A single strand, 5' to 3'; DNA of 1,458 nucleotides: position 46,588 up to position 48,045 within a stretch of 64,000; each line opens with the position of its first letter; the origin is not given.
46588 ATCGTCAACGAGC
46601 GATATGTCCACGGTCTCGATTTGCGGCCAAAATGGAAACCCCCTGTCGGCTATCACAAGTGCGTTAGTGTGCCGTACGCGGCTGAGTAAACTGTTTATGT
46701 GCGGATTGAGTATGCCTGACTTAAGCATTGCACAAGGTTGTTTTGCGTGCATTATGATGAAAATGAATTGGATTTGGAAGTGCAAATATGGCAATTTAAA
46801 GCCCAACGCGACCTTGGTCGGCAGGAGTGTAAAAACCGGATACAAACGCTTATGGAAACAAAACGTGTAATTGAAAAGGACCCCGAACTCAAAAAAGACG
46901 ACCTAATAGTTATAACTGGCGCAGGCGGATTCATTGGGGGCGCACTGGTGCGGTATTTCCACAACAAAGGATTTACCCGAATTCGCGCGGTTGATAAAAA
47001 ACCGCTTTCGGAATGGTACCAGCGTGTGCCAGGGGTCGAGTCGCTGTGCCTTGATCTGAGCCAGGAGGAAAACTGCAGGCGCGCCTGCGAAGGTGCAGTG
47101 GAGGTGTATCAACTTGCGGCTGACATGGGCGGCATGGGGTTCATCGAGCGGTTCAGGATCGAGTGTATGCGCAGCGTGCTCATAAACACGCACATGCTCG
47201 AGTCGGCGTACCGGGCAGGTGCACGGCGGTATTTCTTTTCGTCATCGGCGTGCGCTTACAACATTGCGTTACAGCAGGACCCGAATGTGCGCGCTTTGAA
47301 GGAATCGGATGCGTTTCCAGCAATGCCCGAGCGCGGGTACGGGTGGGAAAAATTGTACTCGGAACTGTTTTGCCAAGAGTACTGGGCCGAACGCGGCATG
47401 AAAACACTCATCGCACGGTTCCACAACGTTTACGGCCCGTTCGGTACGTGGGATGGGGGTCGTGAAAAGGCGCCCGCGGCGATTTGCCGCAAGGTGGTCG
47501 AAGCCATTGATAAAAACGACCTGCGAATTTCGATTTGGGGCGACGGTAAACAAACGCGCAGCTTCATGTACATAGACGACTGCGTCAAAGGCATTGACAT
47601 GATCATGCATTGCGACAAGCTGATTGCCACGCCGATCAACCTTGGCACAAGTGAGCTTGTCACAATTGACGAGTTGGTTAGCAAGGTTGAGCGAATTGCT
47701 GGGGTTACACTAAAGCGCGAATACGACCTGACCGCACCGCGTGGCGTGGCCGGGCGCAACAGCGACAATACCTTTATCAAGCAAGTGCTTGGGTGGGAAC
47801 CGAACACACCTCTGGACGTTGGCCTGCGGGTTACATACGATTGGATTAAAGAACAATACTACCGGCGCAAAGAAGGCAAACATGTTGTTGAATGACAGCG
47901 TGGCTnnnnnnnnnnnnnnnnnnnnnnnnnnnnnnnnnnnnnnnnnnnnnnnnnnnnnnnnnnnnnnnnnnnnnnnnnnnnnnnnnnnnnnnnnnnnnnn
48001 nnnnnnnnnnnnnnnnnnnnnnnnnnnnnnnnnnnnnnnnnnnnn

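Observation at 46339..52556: Candidate undescribed sugar-salvage to nucleotide-sugar pathway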

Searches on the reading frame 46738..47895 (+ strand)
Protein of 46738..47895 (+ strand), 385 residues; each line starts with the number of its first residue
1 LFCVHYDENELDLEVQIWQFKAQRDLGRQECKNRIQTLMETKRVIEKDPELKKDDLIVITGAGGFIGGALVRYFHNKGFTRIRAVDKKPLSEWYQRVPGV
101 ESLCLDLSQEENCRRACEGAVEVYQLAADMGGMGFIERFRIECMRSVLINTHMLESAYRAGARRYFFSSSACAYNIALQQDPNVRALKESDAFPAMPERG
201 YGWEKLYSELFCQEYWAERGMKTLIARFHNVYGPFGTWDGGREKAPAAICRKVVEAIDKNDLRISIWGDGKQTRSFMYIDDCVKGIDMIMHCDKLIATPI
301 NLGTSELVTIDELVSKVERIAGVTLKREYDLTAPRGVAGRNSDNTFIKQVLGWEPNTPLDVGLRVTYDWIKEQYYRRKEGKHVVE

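Call 3: search_protein_families(library=pfam, proteins=[window:46738-47895:+], max_evalue=0.01)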
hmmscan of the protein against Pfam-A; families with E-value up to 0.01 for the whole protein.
window:46738-47895:+ (385 aa): 6 families
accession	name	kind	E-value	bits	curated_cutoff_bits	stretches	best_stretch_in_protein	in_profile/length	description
PF01370.27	Epimerase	-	1.1e-36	126.8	20.9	1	57-292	1-227/240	NAD dependent epimerase/dehydratase family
PF16363.11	GDP_Man_Dehyd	-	2.5e-20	73.6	27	1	59-364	2-330/332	GDP-mannose 4,6 dehydratase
PF01073.25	3Beta_HSD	-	4.7e-08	32.8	22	1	58-234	1-184/280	3-beta hydroxysteroid dehydrogenase/isomerase family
PF05368.20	NmrA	-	3e-07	30.8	27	1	54-185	2-122/298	NmrA-like family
PF13460.12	NAD_binding_10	-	8.2e-05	23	27.2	1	61-175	1-103/184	NAD(P)H-binding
PF02719.21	Polysacc_synt_2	-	0.0042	16.8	20.2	0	57-145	1-102/293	Polysaccharide biosynthesis protein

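Call 4: search_protein_families(library=ncbifam, proteins=[window:46738-47895:+], max_evalue=0.01)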
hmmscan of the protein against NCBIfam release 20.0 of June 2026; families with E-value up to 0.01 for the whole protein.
window:46738-47895:+ (385 aa): 21 families
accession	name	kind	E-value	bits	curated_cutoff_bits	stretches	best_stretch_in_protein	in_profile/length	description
NF047922.1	GDPFucSynFcl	equivalog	2.8e-31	109.1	500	1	57-373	5-304/308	GDP-L-fucose synthase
TIGR01181.1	dTDP_gluc_dehyt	equivalog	4.4e-17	62.2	365.1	1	57-373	2-314/321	dTDP-glucose 4,6-dehydratase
TIGR01179.1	galE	equivalog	4.6e-17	61.8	262.3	1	57-372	2-327/332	UDP-glucose 4-epimerase GalE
TIGR04180.1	EDH_00030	hypoth_equivalog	5.3e-16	58.5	475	1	57-356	1-295/297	NAD-dependent 4,6-dehydratase LegB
TIGR02197.1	heptose_epim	equivalog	2.2e-14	53.3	274.6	1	57-320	1-259/316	ADP-glyceromanno-heptose 6-epimerase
NF007582.0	PRK10217.1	equivalog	4.8e-09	35.8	698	1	194-370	153-331/355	dTDP-glucose 4,6-dehydratase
TIGR03466.1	HpnA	hypoth_equivalog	5.8e-09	35.3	367.65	1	58-182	4-123/327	hopanoid-associated sugar epimerase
NF007490.0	PRK10084.1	subfamily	3.3e-08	32.9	649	1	196-371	162-335/361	dTDP-glucose 4,6-dehydratase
TIGR01777.1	yfcH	hypoth_equivalog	4.9e-08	32.9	207.35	1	57-319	1-239/292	TIGR01777 family oxidoreductase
NF042422.1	oxyalk_red_OleD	equivalog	3.9e-07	29.7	580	1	57-171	3-111/329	2-alkyl-3-oxoalkanoate reductase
NF052578.1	StrlDmthSdmBMthl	equivalog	4.2e-06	26.7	600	1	58-324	4-248/328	sterol demethylase protein SdmB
NF008360.0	PRK11150.1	equivalog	7.5e-06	25.4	452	0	187-307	127-240/310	ADP-glyceromanno-heptose 6-epimerase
NF043036.1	ErythonDh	equivalog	1.3e-05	24.6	325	1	57-216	3-164/321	D-erythronate dehydrogenase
NF011728.1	PRK15181.1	equivalog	3e-05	23.2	760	1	111-370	82-337/348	Vi polysaccharide biosynthesis UDP-N-acetylglucosaminuronic acid C-4 epimerase TviC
NF006118.0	PRK08264.1-4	subfamily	3.3e-05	23.5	279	1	53-125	4-78/244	SDR family oxidoreductase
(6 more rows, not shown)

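Call 7: search_solved_structures(query=window:46738-47895:+, max_evalue=1e-10, show_alignments=1)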
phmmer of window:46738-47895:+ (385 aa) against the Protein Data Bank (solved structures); distinct sequences matched with E-value up to 1e-10: 30.
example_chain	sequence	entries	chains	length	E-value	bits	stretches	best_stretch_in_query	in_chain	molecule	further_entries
8sg0_A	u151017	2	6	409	2e-80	274.1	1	45-378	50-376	GDP-mannose 3,5-epimerase | GDP-mannose 3,5 epimerase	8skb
2c59_A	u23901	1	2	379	4.8e-80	272.9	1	46-378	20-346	GDP-MANNOSE-3', 5'-EPIMERASE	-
2c54_A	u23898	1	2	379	1.3e-79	271.5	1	46-378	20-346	GDP-MANNOSE-3', 5'-EPIMERASE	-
2c5a_A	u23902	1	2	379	1.7e-79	271.1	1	46-378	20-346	GDP-MANNOSE-3', 5'-EPIMERASE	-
2c5e_A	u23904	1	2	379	3.3e-79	270.2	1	46-378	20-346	GDP-MANNOSE-3', 5'-EPIMERASE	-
8du0_A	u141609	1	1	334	2.2e-23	86.4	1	126-372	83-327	GDP-L-fucose synthase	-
7ll6_A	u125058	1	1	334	2.2e-23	86.4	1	126-372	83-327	GDP-L-fucose synthase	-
6wjb_A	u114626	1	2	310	2.1e-20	76.5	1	56-352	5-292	NAD-dependent epimerase/dehydratase family protein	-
2b69_A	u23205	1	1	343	2.6e-20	76.2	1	56-373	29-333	UDP-glucuronate decarboxylase 1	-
4lk3_A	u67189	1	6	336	3.1e-20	76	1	57-373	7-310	UDP-glucuronic acid decarboxylase 1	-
4gll_A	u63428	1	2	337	3.6e-20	75.8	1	57-373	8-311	UDP-glucuronic acid decarboxylase 1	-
6zl6_A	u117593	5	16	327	5.8e-20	75.1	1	114-375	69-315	Epimerase domain-containing protein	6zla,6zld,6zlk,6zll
4m55_A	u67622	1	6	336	5.9e-20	75.1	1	57-373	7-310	UDP-glucuronic acid decarboxylase 1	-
4zrm_A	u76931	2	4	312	6.3e-20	75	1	57-371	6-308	UDP-glucose 4-epimerase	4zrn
6wj9_A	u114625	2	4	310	1.9e-19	73.4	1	56-352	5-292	NAD-dependent epimerase/dehydratase family protein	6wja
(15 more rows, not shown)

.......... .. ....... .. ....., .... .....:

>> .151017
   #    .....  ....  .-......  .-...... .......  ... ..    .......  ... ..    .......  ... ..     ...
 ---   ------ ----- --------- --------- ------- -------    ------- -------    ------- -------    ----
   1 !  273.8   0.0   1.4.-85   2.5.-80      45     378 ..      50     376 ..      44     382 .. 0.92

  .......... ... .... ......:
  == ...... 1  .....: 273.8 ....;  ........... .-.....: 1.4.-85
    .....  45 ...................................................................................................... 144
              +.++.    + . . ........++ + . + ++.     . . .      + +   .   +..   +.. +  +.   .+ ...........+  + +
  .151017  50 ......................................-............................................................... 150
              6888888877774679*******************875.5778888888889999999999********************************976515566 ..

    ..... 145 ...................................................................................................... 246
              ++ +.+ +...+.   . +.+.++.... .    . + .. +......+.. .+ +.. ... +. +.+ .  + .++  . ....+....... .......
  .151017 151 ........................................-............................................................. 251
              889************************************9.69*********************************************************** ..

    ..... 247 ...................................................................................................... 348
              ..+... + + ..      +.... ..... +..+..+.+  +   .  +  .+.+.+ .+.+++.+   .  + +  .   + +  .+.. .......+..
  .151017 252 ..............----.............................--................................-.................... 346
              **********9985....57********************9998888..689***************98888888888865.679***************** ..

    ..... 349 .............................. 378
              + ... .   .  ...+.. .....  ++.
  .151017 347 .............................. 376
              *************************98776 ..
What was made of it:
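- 46852..47895 (+): GDP-mannose 3,5-epimerase-type SDR (347 aa), first gene of the conserved core. Plant GME structures match at E 2e-80 to 5e-80 (call 7).
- Checked: Plant GDP-mannose 3,5-epimerase structures match at E 2e-80 (call 7).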
